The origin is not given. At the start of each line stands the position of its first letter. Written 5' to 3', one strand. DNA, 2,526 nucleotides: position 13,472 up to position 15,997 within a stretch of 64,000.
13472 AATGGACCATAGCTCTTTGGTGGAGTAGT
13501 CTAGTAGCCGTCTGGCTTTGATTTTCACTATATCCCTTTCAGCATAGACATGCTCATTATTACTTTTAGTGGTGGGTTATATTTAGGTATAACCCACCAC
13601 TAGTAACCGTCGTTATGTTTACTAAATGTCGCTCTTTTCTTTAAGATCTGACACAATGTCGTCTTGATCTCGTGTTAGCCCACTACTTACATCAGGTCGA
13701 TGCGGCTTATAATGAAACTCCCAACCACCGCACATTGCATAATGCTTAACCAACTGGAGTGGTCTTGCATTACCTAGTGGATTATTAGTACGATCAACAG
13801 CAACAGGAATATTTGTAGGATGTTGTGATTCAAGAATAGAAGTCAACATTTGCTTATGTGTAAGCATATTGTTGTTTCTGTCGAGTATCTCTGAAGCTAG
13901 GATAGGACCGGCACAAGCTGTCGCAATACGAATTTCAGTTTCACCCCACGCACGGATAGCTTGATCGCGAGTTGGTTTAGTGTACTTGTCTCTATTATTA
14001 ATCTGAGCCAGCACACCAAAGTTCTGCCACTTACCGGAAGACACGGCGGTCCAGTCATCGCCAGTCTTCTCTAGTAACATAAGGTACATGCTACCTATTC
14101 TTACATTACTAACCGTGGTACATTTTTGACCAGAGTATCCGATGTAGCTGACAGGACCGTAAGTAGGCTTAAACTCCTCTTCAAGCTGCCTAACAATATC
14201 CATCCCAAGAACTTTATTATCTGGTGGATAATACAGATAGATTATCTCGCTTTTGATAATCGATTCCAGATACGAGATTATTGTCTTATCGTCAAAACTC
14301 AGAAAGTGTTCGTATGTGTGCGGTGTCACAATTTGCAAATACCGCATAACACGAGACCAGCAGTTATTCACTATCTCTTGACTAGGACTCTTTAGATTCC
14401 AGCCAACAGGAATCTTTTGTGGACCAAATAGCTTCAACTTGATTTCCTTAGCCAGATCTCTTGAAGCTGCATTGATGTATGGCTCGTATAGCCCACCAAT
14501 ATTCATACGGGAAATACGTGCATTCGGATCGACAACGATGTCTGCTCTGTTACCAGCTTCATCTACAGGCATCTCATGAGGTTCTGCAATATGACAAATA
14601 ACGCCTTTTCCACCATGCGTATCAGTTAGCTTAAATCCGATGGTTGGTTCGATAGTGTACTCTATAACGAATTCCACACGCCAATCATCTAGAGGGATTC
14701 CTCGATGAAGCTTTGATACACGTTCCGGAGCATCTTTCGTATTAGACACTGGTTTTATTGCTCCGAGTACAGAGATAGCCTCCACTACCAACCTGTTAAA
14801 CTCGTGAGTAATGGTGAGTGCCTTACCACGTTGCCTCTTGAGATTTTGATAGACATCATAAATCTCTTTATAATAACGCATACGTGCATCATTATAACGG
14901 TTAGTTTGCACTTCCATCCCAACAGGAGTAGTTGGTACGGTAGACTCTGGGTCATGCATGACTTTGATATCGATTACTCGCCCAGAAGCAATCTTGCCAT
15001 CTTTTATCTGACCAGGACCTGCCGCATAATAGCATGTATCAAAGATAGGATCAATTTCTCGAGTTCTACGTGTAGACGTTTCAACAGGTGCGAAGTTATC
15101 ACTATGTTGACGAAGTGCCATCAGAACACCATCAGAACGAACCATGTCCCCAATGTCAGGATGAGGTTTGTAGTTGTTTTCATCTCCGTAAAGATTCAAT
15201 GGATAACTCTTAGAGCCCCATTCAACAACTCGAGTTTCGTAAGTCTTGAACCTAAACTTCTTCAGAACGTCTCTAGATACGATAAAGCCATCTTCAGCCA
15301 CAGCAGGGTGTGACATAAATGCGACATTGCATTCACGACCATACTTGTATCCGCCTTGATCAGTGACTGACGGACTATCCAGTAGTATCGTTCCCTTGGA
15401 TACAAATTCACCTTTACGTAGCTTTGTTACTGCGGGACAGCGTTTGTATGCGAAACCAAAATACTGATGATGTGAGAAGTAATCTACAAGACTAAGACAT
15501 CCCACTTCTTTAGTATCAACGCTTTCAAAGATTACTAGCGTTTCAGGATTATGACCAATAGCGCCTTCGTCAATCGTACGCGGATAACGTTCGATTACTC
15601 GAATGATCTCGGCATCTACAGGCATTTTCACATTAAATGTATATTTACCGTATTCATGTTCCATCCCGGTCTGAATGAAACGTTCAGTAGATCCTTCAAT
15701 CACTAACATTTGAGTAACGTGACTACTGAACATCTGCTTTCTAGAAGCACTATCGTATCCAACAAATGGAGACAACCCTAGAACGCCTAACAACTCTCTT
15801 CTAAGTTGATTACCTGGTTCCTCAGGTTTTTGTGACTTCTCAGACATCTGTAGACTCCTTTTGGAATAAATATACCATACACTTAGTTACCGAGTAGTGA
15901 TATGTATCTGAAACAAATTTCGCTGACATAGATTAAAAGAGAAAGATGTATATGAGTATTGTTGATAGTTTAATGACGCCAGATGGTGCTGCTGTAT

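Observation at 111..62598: Dispersed family of intergenic palindromes with a conserved GCATA(A)...(T)TATGYC base and unrelated inner stems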

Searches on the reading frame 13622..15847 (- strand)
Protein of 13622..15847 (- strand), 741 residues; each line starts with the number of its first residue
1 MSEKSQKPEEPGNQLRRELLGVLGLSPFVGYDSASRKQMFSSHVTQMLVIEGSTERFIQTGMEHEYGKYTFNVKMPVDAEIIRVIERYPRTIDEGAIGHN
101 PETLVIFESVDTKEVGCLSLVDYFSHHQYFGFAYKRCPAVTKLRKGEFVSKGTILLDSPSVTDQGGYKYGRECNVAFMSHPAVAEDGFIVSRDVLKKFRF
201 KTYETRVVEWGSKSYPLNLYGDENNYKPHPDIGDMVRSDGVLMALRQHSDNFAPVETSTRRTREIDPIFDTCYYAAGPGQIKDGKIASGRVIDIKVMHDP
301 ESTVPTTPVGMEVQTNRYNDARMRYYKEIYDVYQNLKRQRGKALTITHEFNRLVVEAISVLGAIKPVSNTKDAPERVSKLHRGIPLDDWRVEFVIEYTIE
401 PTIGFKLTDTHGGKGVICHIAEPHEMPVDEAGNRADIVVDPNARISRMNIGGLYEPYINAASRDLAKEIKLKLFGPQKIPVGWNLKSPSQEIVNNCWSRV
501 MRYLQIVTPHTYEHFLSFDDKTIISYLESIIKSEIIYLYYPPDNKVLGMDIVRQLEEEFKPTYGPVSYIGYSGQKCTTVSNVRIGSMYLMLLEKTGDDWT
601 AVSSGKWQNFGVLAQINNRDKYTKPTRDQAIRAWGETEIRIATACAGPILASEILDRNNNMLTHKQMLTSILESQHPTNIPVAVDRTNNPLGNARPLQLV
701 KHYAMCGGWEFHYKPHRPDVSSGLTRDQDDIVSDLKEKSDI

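Call 7: search_dna_similar(query=window:13622-15847:-, collection=phages, mode=protein, max_rows=20)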
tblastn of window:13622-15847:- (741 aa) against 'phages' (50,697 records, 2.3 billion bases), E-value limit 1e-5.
Records with a match: 313; places in all: 316; records where one place covers at least 80% of the query: 285.
Best place of each record, by identity: <60% 313.
By first word of the organism name: Pseudomonas 81; Erwinia 62; Salmonella 27; Vibrio 23; Serratia 21; Aeromonas 20; Klebsiella 16; Ralstonia 13; Bacillus 9; Staphylococcus 8; and 17 more.
By host as written in the record: Erwinia amylovora 35; Pseudomonas aeruginosa 32; - 30; Erwinia amylovora ATCC 29780 19; Klebsiella pneumoniae 14; Aeromonas hydrophila 10; Pseudomonas aeruginosa PAO1 8; Ralstonia solanacearum 6; and 88 more.
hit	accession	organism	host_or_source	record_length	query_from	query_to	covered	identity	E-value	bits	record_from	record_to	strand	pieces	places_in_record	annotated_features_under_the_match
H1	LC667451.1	Burkholderia phage FLC9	Burkholderia glumae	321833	13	715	95%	51.3%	0e+0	709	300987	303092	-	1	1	hypothetical protein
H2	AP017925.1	Ralstonia phage RP31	Ralstonia solanacearum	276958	10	717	96%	44.7%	3e-180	577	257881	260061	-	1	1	putative DNA-directed RNA polymerase subunit beta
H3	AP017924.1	Ralstonia phage RP12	Ralstonia solanacearum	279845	10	717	96%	44.7%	7e-180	576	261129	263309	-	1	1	putative DNA-directed RNA polymerase subunit beta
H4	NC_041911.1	Ralstonia phage RP12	Ralstonia solanacearum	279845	10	717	96%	44.7%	7e-180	576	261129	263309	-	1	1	RNA polymerase beta subunit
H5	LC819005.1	Ralstonia phage FLC1-1B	Ralstonia pseudosolanacearum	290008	13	717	95%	42.7%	1e-167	541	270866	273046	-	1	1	putative DNA-directed RNA polymerase subunit beta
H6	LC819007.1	Ralstonia phage FLC4-3B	Ralstonia pseudosolanacearum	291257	13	717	95%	42.7%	1e-167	541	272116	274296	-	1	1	putative DNA-directed RNA polymerase subunit beta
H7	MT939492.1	Xanthomonas phage Xoo-sp14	Xanthomonas oryzae pv. oryzae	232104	1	711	96%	39.8%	9e-143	469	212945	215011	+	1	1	hypothetical protein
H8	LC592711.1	Burkholderia phage FLC6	Burkholderia glumae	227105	13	720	96%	39.3%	2e-153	500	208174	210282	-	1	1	putative RNA polymerase beta subunit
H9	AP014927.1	Ralstonia phage RSF1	Ralstonia solanacearum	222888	13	722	96%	39.0%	2e-154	503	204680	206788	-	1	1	putative RNA polymerase beta subunit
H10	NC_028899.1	Ralstonia phage RSF1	Ralstonia solanacearum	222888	13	722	96%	39.0%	2e-154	503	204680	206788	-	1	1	RNA polymerase beta subunit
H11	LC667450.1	Burkholderia phage FLC8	Burkholderia glumae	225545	13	720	96%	39.1%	2e-152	497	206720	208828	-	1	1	hypothetical protein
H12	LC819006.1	Ralstonia phage FLC4-11C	Ralstonia pseudosolanacearum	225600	13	720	96%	39.1%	2e-152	497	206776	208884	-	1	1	putative RNA polymerase beta subunit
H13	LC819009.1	Ralstonia phage FLC4-5C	Ralstonia pseudosolanacearum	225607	13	720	96%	39.1%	2e-152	497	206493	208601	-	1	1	putative RNA polymerase beta subunit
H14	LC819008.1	Ralstonia phage FLC4-4C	Ralstonia pseudosolanacearum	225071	13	720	96%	39.1%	2e-152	497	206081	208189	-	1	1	putative RNA polymerase beta subunit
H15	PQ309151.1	Ralstonia phage RsoM3USA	Ralstonia solanacearum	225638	13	720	96%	38.8%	9e-151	492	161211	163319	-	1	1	hypothetical protein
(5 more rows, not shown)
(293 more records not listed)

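Call 41: find_related_loci(query=window:13622-15847:-, collection=metagenome_contigs, flank=8000)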
Query window:13622-15847:- (741 aa) in metagenome_contigs; peptide patterns used: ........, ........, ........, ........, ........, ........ (x = any residue, [..] = any of these).
115 stretches matched a pattern; 61 encode a relative of the query (tblastn E <= 1e-3); 61 distinct loci.
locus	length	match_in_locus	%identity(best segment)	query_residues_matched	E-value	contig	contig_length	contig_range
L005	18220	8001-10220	79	2-738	0e+0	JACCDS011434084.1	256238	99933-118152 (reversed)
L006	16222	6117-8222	57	13-713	0e+0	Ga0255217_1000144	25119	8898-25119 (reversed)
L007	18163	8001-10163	57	1-725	0e+0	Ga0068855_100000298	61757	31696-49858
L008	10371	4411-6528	51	13-717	0e+0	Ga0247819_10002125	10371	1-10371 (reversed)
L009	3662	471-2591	49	1-718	0e+0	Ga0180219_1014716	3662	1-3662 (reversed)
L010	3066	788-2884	49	5-718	0e+0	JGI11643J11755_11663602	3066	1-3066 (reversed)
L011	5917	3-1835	50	96-718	0e+0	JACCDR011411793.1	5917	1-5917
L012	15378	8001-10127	46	10-717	0e+0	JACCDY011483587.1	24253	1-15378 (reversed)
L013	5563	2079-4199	46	13-717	0e+0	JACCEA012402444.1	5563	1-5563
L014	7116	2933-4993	42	13-713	7e-179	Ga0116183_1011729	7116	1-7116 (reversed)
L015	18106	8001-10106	38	6-715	7e-140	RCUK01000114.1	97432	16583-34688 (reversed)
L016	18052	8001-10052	37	19-715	7e-136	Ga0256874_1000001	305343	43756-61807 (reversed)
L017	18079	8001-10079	36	2-714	2e-129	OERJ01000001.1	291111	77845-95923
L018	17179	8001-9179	51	4-414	2e-126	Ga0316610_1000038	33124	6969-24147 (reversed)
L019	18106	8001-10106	57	13-713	0e+0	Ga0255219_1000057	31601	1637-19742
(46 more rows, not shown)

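Call 70: search_protein_families(library=pfam, proteins=[window:13622-15847:-], max_evalue=0.001)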
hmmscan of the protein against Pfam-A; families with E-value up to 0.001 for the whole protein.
window:13622-15847:- (741 aa): 1 family
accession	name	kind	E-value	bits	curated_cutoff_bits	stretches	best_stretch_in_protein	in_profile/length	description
PF00562.33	RNA_pol_Rpb2_6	-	1e-13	51.7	23.4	1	163-476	62-296/373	RNA polymerase Rpb2, domain 6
